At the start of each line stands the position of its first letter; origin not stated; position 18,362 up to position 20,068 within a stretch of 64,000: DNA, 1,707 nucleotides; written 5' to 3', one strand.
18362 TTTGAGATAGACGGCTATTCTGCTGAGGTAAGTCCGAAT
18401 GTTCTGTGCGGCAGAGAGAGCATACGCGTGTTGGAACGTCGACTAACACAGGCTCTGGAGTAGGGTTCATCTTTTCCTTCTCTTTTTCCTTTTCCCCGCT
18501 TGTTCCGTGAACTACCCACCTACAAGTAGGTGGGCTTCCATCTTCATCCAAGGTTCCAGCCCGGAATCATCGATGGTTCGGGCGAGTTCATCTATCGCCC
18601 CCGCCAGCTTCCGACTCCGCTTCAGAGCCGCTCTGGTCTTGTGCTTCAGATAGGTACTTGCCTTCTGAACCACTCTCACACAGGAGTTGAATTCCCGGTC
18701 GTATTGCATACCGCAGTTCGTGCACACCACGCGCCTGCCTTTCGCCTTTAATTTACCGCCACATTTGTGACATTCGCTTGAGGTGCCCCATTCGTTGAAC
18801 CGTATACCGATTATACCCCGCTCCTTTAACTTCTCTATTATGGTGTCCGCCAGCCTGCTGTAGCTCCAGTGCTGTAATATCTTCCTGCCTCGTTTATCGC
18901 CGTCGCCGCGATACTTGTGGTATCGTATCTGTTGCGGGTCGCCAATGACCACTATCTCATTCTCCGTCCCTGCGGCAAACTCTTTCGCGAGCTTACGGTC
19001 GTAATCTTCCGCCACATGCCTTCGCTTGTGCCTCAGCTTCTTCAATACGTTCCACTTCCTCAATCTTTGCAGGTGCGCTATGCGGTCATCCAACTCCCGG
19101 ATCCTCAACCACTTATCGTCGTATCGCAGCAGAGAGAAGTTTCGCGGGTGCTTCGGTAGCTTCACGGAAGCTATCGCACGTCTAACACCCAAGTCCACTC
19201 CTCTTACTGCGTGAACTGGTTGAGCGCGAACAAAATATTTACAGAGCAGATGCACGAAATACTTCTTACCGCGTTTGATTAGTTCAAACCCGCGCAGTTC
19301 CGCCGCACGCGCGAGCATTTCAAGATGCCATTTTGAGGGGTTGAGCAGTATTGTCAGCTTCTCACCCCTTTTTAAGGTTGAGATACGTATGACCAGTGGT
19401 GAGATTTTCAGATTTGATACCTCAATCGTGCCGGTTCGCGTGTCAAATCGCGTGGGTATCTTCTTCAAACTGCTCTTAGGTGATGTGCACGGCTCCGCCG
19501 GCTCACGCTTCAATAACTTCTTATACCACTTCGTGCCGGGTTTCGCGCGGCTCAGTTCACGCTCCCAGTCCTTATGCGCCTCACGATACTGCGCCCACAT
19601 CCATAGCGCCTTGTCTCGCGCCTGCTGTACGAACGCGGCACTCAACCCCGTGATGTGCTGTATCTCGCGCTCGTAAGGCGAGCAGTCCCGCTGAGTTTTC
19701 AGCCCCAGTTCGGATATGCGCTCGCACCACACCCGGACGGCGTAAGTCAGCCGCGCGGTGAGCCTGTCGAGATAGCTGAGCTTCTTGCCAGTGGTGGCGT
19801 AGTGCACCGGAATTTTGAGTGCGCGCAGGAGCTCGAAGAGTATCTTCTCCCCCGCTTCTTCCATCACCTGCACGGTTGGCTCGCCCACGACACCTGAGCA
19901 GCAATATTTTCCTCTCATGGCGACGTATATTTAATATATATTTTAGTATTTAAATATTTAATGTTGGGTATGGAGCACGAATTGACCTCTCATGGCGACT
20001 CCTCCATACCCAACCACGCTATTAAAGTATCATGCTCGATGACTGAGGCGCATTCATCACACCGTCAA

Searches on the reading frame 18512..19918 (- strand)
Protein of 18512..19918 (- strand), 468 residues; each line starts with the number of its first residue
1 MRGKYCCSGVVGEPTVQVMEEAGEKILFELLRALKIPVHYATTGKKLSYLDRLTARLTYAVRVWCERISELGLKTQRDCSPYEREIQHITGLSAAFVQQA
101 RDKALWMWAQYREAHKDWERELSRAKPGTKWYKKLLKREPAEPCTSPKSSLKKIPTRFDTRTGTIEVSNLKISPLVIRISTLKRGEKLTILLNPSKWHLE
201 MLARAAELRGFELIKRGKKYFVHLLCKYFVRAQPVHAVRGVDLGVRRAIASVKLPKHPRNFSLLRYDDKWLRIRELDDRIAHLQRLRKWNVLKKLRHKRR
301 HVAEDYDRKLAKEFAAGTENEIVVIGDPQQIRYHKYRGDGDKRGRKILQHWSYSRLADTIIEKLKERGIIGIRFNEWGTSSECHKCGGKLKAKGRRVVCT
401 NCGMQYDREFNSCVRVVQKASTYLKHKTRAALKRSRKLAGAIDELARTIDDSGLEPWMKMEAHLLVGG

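Call 8: search_protein_families(library=pfam, proteins=[window:18512-19918:-])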
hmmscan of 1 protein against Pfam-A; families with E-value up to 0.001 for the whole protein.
window:18512-19918:- (468 aa): 1 family
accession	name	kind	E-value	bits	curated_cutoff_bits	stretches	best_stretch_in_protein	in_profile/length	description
PF07282.18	Cas12f1-like_TNB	-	3.6e-12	46.7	26.3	1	353-413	1-57/60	Cas12f1-like, TNB domain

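Call 14: find_homologous_proteins(query=window:18512-19918:-)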
Query window:18512-19918:- (468 aa): 169 proteins with E <= 0.001 among 8000 candidates; the best 120 are listed.
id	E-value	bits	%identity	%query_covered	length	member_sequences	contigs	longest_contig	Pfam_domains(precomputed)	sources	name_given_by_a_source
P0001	8.6e-291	982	92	99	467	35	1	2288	PF07282.19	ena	-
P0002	2.1e-280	948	88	99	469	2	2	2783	PF07282.19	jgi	-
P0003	3.8e-277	937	87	99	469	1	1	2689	PF07282.19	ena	-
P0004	7.1e-269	910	87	96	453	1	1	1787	PF07282.19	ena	-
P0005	2.4e-268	908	87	96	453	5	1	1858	PF07282.19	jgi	-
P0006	6.4e-268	907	88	95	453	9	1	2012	PF07282.19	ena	-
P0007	2.7e-264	895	84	99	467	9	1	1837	PF07282.19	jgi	-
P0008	1.3e-261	886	83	99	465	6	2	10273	PF07282.19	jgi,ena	-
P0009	9.7e-253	857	84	95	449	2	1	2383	PF07282.19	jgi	-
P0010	2.0e-223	760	74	96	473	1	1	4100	PF07282.19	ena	-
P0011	4.2e-221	753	71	100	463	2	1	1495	PF07282.19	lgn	-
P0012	1.9e-215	734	71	96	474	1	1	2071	PF07282.19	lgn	-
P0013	1.2e-167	576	58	93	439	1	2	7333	PF07282.19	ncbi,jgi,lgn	-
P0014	4.3e-159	548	56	94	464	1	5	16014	PF07282.19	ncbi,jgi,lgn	-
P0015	3.1e-150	519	79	65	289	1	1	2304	-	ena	-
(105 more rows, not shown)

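Call 16: find_encoding_contigs(protein=P0001, flank=3000)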
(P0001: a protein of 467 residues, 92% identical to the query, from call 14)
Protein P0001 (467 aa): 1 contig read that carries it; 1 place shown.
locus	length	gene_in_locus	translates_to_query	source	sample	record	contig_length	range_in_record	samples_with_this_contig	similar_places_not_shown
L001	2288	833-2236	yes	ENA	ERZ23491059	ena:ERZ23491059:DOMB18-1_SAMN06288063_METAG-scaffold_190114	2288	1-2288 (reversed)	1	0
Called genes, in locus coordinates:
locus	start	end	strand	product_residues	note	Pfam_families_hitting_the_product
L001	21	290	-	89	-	-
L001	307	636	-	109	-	-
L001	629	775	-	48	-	-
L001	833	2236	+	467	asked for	PF07282:Cas12f1-like_TNB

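Call 17: find_encoding_contigs(protein=P0002, flank=3000)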
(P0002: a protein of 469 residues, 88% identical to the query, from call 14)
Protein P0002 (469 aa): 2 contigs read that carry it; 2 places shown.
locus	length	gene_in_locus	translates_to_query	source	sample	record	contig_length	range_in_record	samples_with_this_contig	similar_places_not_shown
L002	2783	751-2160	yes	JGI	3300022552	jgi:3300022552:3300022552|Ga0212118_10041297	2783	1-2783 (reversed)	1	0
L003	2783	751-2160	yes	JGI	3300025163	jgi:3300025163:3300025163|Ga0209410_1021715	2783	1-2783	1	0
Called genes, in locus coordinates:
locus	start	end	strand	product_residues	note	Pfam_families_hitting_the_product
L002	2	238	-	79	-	?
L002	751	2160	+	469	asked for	PF07282:Cas12f1-like_TNB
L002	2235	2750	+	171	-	-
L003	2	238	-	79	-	?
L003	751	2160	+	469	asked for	PF07282:Cas12f1-like_TNB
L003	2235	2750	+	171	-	-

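Call 18: find_encoding_contigs(protein=P0008, flank=5000)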
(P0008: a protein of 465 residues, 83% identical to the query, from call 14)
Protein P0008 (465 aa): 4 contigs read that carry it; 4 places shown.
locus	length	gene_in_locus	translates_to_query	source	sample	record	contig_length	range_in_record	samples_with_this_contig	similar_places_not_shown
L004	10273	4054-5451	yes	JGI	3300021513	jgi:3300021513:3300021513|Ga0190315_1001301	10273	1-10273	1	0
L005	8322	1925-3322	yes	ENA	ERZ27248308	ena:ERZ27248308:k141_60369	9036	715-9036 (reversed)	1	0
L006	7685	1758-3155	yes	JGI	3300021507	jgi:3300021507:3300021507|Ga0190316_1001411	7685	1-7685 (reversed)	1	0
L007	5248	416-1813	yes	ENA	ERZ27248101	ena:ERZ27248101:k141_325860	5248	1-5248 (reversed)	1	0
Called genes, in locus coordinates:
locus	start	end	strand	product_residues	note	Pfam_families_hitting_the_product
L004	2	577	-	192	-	?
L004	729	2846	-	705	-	PF03030:H_PPase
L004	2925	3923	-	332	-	PF00814:TsaD, PF22521:HypF_C_2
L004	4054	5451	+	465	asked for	PF07282:Cas12f1-like_TNB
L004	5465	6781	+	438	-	PF06245:DUF1015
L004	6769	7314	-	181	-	PF01931:NTPase_I-T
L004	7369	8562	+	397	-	PF00083:Sugar_tr, PF05977:MFS_3, PF07690:MFS_1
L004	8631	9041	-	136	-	-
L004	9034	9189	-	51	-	PF18929:DUF5678 (weak)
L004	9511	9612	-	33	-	-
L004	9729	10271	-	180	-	?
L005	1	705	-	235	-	?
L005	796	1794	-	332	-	PF00814:TsaD, PF22521:HypF_C_2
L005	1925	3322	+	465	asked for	PF07282:Cas12f1-like_TNB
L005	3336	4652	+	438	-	PF06245:DUF1015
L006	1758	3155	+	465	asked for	PF07282:Cas12f1-like_TNB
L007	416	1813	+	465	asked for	PF07282:Cas12f1-like_TNB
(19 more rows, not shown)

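Call 78: find_related_loci(query=A6, collection=genome_contigs, flank=3000)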
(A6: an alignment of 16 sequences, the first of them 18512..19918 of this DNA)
Query A6 (468 aa) in genome_contigs; peptide patterns used: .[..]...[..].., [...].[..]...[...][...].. (x = any residue, [..] = any of these).
114 stretches matched a pattern; 17 encode a relative of the query (tblastn E <= 1e-3); 17 distinct loci.
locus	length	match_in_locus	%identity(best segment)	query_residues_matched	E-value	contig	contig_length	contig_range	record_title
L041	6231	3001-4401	56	25-468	2e-168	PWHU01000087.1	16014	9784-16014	MAG: Thermoplasmata archaeon isolate T1Sed10_113R1 T1-Sed10-C3445, whole genome shotgun sequence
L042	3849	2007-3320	58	28-464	4e-172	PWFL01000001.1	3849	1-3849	MAG: Candidatus Iainarchaeum archaeon isolate T1Sed10_39R1 T1-Sed10-C33060, whole genome shotgun sequence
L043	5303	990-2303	50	28-462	3e-137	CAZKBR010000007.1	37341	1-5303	MAG TPA_asm: uncultured Candidatus Bathyarchaeia archaeon isolate SRP098346_co1_227 genome assembly, contig: NODE_665_le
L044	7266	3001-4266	49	31-450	1e-134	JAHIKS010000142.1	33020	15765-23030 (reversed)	MAG: Candidatus Altiarchaeota archaeon isolate KR13_N1.mb.66 KR13_N1.mb.66_k141_234439, whole genome shotgun sequence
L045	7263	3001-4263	47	32-450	2e-128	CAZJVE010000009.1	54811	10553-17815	MAG TPA_asm: uncultured archaeon isolate SRP167671_co4_118 genome assembly, contig: NODE_263_length_54811_cov_13.480623,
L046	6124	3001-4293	46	32-468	5e-127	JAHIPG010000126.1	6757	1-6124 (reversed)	MAG: Nanoarchaeota archaeon isolate KR13_S3.mb.5 KR13_S3.mb.5_k141_230326, whole genome shotgun sequence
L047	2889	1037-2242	50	31-432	2e-129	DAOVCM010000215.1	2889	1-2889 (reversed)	MAG TPA_asm: Candidatus Bathyarchaeota archaeon isolate CSMAG_1031 CSMAG_1031_k141_204827_length_2889_cov_4.3210, whole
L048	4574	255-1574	46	32-462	4e-123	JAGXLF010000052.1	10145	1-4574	MAG: Thermoplasmatota archaeon isolate GSL_GSL3510_9 NODE_1029_length_10145_cov_14.5492, whole genome shotgun sequence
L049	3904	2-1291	46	42-462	1e-121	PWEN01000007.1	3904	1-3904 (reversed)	MAG: Candidatus Nealsonbacteria bacterium isolate T1Sed10_78 T1-Sed10-C32341, whole genome shotgun sequence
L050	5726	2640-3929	46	31-451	3e-118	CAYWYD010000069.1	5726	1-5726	MAG TPA_asm: uncultured Thermoplasmata archaeon isolate ERP127260_co1_119 genome assembly, contig: NODE_6595_length_5726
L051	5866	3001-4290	44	31-451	7e-115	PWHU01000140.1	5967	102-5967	MAG: Thermoplasmata archaeon isolate T1Sed10_113R1 T1-Sed10-C17250, whole genome shotgun sequence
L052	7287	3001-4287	42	32-451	3e-109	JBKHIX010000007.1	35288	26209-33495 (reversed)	MAG: Thermoplasmata archaeon isolate D3M20_1 NODE_9_length_35288_cov_7.510005, whole genome shotgun sequence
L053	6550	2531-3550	46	28-361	2e-101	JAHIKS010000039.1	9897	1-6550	MAG: Candidatus Altiarchaeota archaeon isolate KR13_N1.mb.66 KR13_N1.mb.66_k141_70071, whole genome shotgun sequence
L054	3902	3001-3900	48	24-324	2e-88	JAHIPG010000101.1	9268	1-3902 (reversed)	MAG: Nanoarchaeota archaeon isolate KR13_S3.mb.5 KR13_S3.mb.5_k141_174726, whole genome shotgun sequence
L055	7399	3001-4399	68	1-467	9e-146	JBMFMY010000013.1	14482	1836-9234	MAG: Candidatus Methanomethylicaceae archaeon isolate KM4337-33 NODE_13_length_14482_cov_3.451649, whole genome shotgun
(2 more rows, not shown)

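Call 85: search_protein_families(library=pfam, proteins=[L047:633-1037:+, L051:2516-3001:+, L050:2203-2640:+, L055:2559-2975:-])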
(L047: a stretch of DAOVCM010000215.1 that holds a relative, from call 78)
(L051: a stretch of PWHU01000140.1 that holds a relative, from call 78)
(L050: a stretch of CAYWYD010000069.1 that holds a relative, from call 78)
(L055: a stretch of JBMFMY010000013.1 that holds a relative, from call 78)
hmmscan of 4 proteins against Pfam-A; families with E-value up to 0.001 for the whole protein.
L047:633-1037:+ (135 aa): 1 family
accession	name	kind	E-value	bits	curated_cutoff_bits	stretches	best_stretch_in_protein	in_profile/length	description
PF01797.21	Y1_Tnp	-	1.6e-40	138.4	23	1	13-131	2-120/121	Transposase IS200 like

L051:2516-3001:+ (162 aa): 1 family
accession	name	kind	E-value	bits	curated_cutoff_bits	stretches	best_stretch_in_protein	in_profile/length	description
PF01797.21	Y1_Tnp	-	1e-40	139.1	23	1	42-158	2-120/121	Transposase IS200 like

L050:2203-2640:+ (146 aa): 1 family
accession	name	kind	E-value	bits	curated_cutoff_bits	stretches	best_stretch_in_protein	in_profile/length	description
PF01797.21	Y1_Tnp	-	8.5e-41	139.3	23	1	26-142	2-120/121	Transposase IS200 like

L055:2559-2975:- (139 aa): 1 family
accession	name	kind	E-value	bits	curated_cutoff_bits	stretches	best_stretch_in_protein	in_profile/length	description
PF01797.21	Y1_Tnp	-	1.1e-12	48.6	23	1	14-106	2-102/121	Transposase IS200 like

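Call 91: search_solved_structures(query=window:18512-19918:-, max_evalue=0.01, show_alignments=1)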
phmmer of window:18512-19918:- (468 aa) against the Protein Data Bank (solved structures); distinct sequences matched with E-value up to 0.01: 8.
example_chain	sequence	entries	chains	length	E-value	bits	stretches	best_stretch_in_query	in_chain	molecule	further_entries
9i8y_A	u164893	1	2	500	3.7e-06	29.1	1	237-404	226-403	CRISPR-associated endodeoxyribonuclease Cas12f1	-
9nzq_A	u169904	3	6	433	4e-06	29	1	345-415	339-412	Cas12f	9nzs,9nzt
8hr5_A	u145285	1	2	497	5.7e-06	28.5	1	285-429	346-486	Transposase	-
8j3r_A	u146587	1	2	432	0.00017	23.6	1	344-414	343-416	Transposase IS605 OrfB C-terminal domain-containing protein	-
8j1j_A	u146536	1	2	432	0.00019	23.5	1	344-414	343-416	Transposase IS605 OrfB C-terminal domain-containing protein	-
8j12_A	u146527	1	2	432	0.00023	23.3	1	344-414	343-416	Transposase IS605 OrfB C-terminal domain-containing protein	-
7wju_A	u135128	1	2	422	0.00035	22.6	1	344-414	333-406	OrfB_Zn_ribbon domain-containing protein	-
8dzj_A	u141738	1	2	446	0.00039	22.5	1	344-414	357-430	OrfB_Zn_ribbon domain-containing protein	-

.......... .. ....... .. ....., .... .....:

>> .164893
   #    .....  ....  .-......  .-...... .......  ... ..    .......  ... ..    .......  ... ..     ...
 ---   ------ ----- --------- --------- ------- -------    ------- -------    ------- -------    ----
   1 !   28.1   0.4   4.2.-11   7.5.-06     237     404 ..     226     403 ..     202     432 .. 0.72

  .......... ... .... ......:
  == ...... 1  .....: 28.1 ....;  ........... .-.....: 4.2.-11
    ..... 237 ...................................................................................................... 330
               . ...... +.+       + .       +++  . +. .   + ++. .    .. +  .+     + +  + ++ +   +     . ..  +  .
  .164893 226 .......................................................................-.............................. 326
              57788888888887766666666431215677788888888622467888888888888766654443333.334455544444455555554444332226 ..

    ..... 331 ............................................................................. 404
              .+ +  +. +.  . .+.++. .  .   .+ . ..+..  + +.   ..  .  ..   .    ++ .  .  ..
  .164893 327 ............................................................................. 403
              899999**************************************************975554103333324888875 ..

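Call 93: search_protein_families(library=ncbifam, proteins=[window:18512-19918:-], max_evalue=0.001)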
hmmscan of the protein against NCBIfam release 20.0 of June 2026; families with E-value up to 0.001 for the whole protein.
window:18512-19918:- (468 aa): 4 families
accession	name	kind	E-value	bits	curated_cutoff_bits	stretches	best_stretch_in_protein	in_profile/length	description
NF040570.1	guided_TnpB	subfamily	4.8e-22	78.8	100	1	83-412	60-382/389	RNA-guided endonuclease TnpB family protein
NF049972.1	CRISPR_Cas12f2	exception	1.7e-09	37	450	1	208-420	291-519/524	type V CRISPR-associated effector Cas12f2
TIGR01766.2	TIGR01766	domain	1e-08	35.5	32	1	300-380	2-82/82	IS200/IS605 family accessory protein TnpB-related protein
NF038281.1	IS200_TnpB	exception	1.1e-06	28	425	1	217-420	155-359/360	IS200/IS605 family element RNA-guided endonuclease TnpB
